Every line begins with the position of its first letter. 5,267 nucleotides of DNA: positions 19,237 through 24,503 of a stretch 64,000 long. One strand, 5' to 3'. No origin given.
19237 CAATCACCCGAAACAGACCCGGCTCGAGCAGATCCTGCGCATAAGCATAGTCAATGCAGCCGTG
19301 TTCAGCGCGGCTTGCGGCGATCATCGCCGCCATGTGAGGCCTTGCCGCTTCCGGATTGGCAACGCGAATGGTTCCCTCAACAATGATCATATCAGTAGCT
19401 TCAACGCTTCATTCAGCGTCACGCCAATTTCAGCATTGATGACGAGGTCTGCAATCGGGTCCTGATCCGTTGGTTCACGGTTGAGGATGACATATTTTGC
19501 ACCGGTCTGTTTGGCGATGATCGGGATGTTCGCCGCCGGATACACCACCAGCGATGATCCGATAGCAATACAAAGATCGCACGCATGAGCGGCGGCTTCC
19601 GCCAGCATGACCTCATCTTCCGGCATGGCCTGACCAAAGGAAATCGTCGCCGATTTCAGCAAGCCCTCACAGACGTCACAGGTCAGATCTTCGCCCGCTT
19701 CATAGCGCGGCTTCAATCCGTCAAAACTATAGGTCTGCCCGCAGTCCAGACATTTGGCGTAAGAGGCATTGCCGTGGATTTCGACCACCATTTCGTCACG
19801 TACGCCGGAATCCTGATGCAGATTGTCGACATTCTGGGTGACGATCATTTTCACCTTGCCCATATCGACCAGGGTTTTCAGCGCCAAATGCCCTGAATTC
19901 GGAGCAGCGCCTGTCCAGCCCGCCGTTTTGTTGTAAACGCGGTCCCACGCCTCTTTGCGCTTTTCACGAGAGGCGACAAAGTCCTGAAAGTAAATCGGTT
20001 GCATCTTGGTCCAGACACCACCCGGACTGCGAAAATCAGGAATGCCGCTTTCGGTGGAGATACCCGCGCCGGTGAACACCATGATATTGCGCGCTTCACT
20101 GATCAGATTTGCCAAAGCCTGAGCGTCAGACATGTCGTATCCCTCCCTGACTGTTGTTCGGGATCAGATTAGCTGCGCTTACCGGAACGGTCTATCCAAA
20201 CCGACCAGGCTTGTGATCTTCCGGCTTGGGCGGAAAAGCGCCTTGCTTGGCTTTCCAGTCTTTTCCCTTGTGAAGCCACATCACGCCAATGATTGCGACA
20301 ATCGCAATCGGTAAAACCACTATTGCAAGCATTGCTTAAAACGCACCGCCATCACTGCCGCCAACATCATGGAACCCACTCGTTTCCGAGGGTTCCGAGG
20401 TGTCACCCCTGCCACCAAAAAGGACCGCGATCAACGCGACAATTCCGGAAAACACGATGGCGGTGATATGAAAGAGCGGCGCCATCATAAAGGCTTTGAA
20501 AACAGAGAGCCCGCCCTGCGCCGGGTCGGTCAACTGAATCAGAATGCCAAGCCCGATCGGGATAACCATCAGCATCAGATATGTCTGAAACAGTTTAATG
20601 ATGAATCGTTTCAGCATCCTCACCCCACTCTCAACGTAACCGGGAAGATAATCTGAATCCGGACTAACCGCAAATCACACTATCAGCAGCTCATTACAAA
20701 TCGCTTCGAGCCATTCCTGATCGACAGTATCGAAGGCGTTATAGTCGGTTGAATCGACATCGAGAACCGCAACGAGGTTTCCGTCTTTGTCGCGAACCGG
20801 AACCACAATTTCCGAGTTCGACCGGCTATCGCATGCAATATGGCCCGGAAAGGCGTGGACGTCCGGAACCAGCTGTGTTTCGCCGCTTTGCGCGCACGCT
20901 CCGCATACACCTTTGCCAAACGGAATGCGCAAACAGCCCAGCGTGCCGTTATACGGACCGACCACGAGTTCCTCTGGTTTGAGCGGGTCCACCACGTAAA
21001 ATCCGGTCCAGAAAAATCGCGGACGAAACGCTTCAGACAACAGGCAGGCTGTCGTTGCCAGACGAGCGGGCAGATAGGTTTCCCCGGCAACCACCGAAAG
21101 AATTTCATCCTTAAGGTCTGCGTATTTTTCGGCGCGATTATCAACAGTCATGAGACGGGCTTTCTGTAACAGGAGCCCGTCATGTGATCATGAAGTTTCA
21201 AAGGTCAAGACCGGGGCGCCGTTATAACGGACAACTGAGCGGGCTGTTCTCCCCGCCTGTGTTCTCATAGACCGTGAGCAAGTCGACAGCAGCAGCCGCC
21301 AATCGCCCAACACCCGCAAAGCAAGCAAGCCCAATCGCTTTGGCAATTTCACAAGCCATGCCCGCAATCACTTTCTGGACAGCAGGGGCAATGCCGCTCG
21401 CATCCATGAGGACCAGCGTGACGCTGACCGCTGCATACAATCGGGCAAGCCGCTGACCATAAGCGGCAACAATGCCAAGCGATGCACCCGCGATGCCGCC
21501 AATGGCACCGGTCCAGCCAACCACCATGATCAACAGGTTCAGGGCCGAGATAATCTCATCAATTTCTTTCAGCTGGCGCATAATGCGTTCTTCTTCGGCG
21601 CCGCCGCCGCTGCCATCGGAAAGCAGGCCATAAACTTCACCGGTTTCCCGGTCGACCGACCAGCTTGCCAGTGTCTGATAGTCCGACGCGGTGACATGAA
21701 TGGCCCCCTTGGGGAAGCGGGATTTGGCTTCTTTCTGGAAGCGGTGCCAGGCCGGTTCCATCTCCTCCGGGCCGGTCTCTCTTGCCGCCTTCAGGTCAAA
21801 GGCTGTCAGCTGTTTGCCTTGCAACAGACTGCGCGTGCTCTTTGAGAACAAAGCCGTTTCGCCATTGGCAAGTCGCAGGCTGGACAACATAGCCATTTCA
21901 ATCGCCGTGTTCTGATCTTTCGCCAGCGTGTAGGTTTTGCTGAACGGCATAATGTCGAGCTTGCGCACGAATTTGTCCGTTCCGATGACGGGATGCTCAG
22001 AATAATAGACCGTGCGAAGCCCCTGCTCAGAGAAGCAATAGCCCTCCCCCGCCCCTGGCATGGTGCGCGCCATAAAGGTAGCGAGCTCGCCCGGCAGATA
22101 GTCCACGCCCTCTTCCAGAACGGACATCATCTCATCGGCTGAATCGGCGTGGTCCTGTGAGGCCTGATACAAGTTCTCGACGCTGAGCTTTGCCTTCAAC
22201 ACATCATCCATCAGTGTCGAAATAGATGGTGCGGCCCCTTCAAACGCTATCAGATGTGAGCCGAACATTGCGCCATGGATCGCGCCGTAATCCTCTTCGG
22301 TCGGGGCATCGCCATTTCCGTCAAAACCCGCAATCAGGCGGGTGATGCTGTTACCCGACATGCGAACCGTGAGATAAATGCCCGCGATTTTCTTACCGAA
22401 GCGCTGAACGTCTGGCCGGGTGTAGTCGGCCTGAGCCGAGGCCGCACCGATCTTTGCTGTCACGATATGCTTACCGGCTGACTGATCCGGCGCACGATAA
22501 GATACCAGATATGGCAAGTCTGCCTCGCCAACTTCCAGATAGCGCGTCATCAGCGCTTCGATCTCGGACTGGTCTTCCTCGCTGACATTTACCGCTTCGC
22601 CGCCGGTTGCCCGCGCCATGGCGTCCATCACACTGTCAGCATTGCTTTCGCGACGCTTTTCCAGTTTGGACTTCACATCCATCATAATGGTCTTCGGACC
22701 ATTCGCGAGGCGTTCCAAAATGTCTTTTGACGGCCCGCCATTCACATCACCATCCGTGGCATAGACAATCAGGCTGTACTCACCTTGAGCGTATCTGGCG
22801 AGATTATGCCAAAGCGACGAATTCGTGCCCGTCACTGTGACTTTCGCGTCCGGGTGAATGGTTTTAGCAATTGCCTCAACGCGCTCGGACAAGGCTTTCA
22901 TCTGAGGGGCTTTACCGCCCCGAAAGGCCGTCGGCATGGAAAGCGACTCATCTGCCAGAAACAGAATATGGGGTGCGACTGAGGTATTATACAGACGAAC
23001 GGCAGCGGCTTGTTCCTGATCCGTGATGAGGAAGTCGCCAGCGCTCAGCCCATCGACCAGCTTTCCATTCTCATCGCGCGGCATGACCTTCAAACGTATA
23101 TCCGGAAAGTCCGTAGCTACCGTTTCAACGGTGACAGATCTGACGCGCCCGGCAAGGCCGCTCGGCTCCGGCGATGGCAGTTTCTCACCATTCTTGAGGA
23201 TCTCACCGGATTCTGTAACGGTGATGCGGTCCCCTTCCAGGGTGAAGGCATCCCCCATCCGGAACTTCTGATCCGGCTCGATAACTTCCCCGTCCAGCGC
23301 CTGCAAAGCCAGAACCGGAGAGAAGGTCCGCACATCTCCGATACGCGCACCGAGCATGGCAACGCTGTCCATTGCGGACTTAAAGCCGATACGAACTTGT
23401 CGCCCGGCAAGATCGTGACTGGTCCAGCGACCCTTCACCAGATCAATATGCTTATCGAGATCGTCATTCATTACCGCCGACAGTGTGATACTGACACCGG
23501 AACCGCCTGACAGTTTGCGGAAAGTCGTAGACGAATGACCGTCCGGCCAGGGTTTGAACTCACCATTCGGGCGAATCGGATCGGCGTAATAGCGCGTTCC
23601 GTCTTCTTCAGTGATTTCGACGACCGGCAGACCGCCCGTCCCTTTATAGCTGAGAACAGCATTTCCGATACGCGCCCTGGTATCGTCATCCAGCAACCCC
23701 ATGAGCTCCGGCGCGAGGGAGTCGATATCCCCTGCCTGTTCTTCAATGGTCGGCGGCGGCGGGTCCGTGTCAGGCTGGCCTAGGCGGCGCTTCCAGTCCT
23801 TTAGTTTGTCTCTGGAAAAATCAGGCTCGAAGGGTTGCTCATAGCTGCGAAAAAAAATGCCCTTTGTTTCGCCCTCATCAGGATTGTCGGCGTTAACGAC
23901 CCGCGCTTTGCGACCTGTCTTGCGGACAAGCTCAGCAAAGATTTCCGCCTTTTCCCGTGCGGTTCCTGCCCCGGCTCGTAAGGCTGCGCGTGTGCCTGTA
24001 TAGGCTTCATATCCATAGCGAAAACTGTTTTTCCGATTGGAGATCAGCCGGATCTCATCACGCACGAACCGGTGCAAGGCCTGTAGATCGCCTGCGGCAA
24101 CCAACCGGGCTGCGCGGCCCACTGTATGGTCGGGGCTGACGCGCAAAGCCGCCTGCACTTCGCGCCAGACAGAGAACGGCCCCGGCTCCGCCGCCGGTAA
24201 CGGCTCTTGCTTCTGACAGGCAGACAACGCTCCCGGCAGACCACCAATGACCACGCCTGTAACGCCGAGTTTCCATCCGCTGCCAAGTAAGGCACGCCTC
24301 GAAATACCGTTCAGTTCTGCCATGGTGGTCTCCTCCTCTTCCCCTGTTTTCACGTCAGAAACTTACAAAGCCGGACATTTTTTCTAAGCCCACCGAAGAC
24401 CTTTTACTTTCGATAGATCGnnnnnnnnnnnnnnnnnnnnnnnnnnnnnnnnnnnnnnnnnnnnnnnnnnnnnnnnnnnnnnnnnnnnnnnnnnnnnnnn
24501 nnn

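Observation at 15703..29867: Shared TGACG-N4-CGTCA operator links acyl-CoA catabolism to the Tat-lipoprotein pair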

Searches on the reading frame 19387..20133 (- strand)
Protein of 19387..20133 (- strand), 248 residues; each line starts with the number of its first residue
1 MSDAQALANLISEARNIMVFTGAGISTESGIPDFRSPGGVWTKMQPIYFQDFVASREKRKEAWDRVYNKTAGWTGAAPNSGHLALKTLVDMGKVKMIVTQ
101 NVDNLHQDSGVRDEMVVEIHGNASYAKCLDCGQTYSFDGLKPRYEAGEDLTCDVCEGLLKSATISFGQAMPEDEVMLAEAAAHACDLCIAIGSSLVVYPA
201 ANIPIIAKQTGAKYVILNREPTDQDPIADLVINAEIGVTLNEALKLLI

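Call 10: search_protein_families(library=pfam, proteins=[window:19387-20133:-])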
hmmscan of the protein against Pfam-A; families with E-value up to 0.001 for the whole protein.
window:19387-20133:- (248 aa): 1 family
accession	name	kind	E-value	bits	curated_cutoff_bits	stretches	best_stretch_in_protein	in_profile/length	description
PF02146.23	SIR2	-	9.4e-44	149.9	24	1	22-199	1-180/180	Sir2 family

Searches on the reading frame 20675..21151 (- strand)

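Call 10: search_protein_families(library=pfam, proteins=[window:20675-21151:-])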
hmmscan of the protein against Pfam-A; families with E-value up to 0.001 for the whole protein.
window:20675-21151:- (158 aa): 2 families
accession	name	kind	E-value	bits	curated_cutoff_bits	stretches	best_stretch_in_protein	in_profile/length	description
PF13185.12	GAF_2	-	4.2e-11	43.6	28.6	1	71-154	43-130/136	GAF domain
PF01590.32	GAF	-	7e-11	43.2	22.4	1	53-154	34-128/133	GAF domain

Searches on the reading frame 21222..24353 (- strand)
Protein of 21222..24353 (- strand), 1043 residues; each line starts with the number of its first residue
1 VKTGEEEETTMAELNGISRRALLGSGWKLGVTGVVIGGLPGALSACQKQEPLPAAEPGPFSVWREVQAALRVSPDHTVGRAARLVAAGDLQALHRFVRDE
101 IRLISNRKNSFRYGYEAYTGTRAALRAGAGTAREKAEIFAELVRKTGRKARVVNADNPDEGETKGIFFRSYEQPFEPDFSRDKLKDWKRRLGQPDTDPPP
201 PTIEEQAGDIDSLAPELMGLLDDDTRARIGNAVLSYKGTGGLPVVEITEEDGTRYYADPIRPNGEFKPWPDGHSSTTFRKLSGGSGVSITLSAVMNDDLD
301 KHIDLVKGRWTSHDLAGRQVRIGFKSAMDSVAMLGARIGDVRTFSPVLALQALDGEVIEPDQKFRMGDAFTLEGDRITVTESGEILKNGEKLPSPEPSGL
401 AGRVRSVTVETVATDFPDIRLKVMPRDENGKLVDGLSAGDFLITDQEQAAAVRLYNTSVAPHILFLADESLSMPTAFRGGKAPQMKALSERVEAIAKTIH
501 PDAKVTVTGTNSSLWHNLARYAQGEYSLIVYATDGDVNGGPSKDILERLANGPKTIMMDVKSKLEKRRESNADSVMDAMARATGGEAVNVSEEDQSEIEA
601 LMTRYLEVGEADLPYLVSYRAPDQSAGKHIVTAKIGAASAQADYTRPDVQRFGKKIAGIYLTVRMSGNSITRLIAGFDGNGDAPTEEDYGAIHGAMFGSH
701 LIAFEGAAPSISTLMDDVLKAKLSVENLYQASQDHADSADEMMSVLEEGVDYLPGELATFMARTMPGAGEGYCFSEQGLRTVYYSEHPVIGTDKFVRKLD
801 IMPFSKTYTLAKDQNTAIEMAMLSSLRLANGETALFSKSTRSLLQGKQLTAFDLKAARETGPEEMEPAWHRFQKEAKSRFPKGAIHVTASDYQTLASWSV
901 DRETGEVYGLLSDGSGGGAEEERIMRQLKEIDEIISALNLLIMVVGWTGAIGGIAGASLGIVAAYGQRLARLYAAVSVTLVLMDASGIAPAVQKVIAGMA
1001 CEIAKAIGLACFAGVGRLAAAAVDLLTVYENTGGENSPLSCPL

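Call 10: search_protein_families(library=pfam, proteins=[window:21222-24353:-])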
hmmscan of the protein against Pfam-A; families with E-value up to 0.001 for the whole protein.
window:21222-24353:- (1043 aa): 0 families

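Call 18: find_homologous_proteins(query=window:21222-24323:-)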
Query window:21222-24323:- (1033 aa): 47 proteins with E <= 0.001 among 8000 candidates.
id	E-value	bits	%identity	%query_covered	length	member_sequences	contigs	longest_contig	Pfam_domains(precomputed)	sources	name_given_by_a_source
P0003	0.0e+0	2240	97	100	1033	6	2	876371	-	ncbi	-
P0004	0.0e+0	1847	80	100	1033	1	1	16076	-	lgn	-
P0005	0.0e+0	1015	47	99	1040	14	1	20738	-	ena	-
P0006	1.2e-275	936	47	94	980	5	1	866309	-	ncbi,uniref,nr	ncbi:hypothetical protein [Ponticaulis sp.]|uniref:hypothetical protein n=1 Tax=Ponticaulis sp. TaxI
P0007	1.3e-274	932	46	99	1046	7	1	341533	-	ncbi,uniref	ncbi:hypothetical protein [Ponticaulis profundi]|uniref:VWFA domain-containing protein n=1 Tax=Ponti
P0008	6.9e-269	913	45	100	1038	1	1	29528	-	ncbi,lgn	-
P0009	3.1e-264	898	45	96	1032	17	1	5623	-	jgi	jgi:hypothetical protein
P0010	3.5e-251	855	43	98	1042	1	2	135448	-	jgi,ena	jgi:hypothetical protein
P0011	3.8e-251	854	42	99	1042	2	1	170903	-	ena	-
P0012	6.5e-250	850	44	99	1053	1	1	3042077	-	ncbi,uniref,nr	ncbi:hypothetical protein [Henriciella litoralis]|uniref:hypothetical protein n=1 Tax=Henriciella li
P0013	1.1e-248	846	43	99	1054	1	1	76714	-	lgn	-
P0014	2.6e-248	845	43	99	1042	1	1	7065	-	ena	-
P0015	1.4e-247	843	42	99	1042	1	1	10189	-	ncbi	-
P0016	1.0e-246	840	44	100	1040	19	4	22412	-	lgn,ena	-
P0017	1.8e-246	839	42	97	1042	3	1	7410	-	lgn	-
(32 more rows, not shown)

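Call 20: find_related_loci(query=A1, collection=genome_contigs, flank=10000)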
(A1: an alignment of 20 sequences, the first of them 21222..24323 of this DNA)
Query A1 (1033 aa) in genome_contigs; peptide patterns used: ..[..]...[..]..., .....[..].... (x = any residue, [..] = any of these).
253 stretches matched a pattern; 25 encode a relative of the query (tblastn E <= 1e-3); 23 distinct loci.
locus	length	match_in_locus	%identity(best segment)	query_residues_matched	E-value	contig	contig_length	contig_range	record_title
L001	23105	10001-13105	47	8-1033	0e+0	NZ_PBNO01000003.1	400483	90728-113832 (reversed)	MAG: Ponticaulis sp. isolate SP186 148685, whole genome shotgun sequence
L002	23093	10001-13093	46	7-1033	0e+0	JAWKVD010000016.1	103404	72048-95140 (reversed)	MAG: Hyphomonadaceae bacterium isolate BC1.134 BC1.134.fa-16, whole genome shotgun sequence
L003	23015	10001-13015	45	35-1033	0e+0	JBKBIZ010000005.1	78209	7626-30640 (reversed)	MAG: Hyphomonas sp. isolate 21I_056.bin.31 NODE_5_length_78209_cov_5.889175, whole genome shotgun sequence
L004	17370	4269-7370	43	7-1031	0e+0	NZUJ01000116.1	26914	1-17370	MAG: Ponticaulis sp. isolate NAT89 68901, whole genome shotgun sequence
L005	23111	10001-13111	44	5-1033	0e+0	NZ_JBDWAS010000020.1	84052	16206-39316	MAG: Maricaulis sp. isolate LC.369.M.C6_330_97 LC_369_M_C6_330_97_000000000020, whole genome shotgun sequence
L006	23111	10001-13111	44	5-1033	0e+0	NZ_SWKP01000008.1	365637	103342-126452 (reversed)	Maricaulis alexandrii strain LZ-16-1 NODE_5, whole genome shotgun sequence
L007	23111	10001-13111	44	5-1033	0e+0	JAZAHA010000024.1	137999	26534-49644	MAG: Pseudomonadota bacterium isolate XB_MAG810 DB_MAG810_0024, whole genome shotgun sequence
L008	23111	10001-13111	44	5-1033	0e+0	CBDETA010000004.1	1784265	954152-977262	MAG: uncultured Maricaulis sp. isolate 2423cf34-cfa9-46bc-a14b-de9b3974d4cb genome assembly, contig: contig_4, whole gen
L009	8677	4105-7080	42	46-1031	0e+0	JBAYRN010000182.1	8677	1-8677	MAG: Vulcanimicrobiota bacterium isolate SO_2016_LW2_44 scaffold17854_LW138R_2016, whole genome shotgun sequence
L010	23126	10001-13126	46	7-1033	0e+0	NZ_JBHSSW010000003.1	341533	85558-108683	Ponticaulis profundi strain CGMCC-1.15741 GCM70027110_34, whole genome shotgun sequence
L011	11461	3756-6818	42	7-1032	0e+0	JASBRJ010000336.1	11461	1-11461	MAG: bacterium isolate BWSM_10 k141_1211368, whole genome shotgun sequence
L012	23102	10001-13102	47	7-1033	0e+0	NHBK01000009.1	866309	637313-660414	MAG: Hyphomonadaceae bacterium TMED5 MHASMcontig_313974, whole genome shotgun sequence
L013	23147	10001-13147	40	7-1032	0e+0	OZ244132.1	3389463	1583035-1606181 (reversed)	MAG: Henriciella sp. isolate 58ba6962-8c5f-4585-8a8e-ed2cae2ceb00 genome assembly, chromosome: 1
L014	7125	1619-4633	33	19-1031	1e-147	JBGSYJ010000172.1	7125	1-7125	MAG: Thermoanaerobaculia bacterium isolate JTS-RE88 k141_2709868, whole genome shotgun sequence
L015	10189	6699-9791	42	5-1024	0e+0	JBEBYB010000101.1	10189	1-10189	MAG: Phenylobacterium sp. isolate T2.bin.79 NODE_24575_length_10189_cov_8.592658, whole genome shotgun sequence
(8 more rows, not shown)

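Call 26: find_encoding_contigs(protein=P0004, flank=10000, max_places=3)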
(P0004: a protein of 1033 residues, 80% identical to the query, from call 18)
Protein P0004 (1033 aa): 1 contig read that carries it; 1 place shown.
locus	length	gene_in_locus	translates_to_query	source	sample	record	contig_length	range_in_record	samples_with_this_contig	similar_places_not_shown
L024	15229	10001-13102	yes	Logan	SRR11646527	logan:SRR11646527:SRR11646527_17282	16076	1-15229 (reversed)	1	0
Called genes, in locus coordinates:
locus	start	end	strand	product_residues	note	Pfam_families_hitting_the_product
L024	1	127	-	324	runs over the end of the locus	?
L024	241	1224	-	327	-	PF02277:DBI_PRT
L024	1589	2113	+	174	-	PF13650:Asp_protease_2, PF13975:gag-asp_proteas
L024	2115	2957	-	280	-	PF01925:TauE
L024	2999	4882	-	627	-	PF13581:HATPase_c_2 (weak), PF02518:HATPase_c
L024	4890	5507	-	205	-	PF00072:Response_reg, PF00196:GerE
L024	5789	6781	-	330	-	PF01207:Dus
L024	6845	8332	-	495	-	PF01425:Amidase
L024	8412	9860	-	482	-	PF01425:Amidase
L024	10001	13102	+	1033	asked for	-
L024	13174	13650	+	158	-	PF01590:GAF, PF13185:GAF_2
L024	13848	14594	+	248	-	PF02146:SIR2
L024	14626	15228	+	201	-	?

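Call 27: find_encoding_contigs(protein=P0003, flank=10000, max_places=3)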
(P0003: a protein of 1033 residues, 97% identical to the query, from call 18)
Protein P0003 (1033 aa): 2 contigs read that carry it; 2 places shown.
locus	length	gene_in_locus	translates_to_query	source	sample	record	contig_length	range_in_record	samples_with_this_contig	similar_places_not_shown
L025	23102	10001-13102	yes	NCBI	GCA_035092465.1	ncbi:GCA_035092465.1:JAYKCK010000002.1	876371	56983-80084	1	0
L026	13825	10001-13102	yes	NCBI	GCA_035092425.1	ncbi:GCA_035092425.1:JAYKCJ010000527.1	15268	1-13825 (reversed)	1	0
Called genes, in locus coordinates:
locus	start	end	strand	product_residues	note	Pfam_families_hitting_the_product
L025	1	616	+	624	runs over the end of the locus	PF00656:Peptidase_C14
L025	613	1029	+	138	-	PF01894:YjbQ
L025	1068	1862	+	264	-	PF18306:LDcluster4, PF03641:Lysine_decarbox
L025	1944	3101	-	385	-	PF02771:Acyl-CoA_dh_N, PF02770:Acyl-CoA_dh_M, PF00441:Acyl-CoA_dh_1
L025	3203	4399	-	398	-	PF02771:Acyl-CoA_dh_N, PF02770:Acyl-CoA_dh_M, PF00441:Acyl-CoA_dh_1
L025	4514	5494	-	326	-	PF02277:DBI_PRT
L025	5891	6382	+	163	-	PF13650:Asp_protease_2, PF13975:gag-asp_proteas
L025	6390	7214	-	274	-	PF01925:TauE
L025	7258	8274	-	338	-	PF01207:Dus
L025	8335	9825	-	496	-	PF01425:Amidase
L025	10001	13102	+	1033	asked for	-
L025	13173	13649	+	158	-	PF01590:GAF, PF13185:GAF_2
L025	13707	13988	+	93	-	-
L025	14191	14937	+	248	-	PF02146:SIR2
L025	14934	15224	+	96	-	PF03992:ABM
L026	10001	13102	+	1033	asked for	-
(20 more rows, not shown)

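Call 85: search_protein_families(library=ncbifam, proteins=[window:21222-24323:-], max_evalue=0.00001)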
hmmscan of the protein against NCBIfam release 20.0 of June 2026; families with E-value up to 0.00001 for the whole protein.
window:21222-24323:- (1033 aa): 1 family
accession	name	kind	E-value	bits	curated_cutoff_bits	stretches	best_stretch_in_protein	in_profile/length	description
TIGR03436.1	acidobact_VWFA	subfamily_domain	2e-07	30.8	81.25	0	535-616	230-297/324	VWA domain-containing protein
